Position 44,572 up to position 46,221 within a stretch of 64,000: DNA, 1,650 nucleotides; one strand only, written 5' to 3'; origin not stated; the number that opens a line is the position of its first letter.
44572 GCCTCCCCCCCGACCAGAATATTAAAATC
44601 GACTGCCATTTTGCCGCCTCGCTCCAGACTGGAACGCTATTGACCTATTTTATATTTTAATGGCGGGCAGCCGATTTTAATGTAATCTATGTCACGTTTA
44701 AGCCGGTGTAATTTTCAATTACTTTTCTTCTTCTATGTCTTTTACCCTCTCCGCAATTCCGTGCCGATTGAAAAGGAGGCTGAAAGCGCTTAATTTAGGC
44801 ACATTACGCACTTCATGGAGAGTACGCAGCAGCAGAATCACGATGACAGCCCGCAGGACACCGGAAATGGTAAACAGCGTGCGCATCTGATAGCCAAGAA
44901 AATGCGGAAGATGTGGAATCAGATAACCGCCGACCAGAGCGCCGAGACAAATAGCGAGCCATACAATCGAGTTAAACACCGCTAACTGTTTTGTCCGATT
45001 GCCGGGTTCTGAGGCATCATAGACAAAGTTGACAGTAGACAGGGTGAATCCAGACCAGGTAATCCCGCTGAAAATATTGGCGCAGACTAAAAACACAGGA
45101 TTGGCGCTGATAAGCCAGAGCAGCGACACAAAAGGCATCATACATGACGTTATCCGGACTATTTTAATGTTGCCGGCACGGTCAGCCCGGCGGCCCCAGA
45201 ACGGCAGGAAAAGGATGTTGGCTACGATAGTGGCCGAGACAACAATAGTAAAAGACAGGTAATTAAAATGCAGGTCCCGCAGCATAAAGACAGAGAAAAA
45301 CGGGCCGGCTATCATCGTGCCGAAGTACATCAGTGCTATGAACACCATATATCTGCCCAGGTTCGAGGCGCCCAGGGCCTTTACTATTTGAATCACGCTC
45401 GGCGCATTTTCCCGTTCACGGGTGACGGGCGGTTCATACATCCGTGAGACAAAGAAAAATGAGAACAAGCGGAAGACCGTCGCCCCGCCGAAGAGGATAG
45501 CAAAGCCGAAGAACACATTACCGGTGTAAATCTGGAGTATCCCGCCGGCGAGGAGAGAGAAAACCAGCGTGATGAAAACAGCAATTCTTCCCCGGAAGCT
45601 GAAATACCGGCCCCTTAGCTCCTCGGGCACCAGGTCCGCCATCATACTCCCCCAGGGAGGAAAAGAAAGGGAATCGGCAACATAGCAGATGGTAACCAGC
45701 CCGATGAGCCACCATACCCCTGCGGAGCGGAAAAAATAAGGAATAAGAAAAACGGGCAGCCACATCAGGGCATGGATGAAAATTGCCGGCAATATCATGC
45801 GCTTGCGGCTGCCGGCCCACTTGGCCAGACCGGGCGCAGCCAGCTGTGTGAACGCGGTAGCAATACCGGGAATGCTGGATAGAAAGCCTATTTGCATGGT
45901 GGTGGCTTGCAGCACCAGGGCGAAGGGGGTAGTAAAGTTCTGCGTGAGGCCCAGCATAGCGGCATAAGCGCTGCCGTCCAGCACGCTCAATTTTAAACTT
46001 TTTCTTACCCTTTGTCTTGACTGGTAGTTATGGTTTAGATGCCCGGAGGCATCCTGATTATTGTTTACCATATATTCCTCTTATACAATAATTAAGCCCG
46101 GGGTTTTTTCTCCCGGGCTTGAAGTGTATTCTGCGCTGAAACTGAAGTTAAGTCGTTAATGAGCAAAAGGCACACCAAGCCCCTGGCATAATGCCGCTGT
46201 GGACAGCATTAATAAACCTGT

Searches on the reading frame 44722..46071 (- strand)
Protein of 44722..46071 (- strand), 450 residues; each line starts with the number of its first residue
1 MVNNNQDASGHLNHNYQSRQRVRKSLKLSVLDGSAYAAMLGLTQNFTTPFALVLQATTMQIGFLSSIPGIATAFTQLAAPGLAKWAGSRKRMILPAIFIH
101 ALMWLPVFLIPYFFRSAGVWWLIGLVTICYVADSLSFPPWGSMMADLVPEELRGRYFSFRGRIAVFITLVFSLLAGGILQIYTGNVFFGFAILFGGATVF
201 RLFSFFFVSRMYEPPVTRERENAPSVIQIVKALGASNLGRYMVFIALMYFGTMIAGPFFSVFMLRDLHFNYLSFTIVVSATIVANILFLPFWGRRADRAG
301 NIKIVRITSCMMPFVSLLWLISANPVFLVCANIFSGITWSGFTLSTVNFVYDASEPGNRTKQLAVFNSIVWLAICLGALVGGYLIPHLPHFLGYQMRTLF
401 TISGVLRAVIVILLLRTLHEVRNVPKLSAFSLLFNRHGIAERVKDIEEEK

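Call 17: search_protein_families(library=ncbifam, proteins=[window:44722-46071:-], max_evalue=0.001)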
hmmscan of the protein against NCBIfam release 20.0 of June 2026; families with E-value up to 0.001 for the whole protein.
window:44722-46071:- (450 aa): 4 families
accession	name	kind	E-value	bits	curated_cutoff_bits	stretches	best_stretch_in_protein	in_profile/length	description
TIGR00880.1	2_A_01_02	superfamily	1.8e-09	37.8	131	1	277-420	3-140/141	multidrug resistance protein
TIGR00900.1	2A0121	subfamily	4.4e-05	23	319.6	1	50-176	235-357/364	H+ Antiporter protein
TIGR00895.1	2A0115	subfamily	9.9e-05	21.4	418.55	1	258-421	38-195/398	aromatic acid/H+ symport family MFS transporter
TIGR00899.1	2A0120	subfamily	0.00041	19.6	522.3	1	241-420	2-181/375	sugar efflux transporter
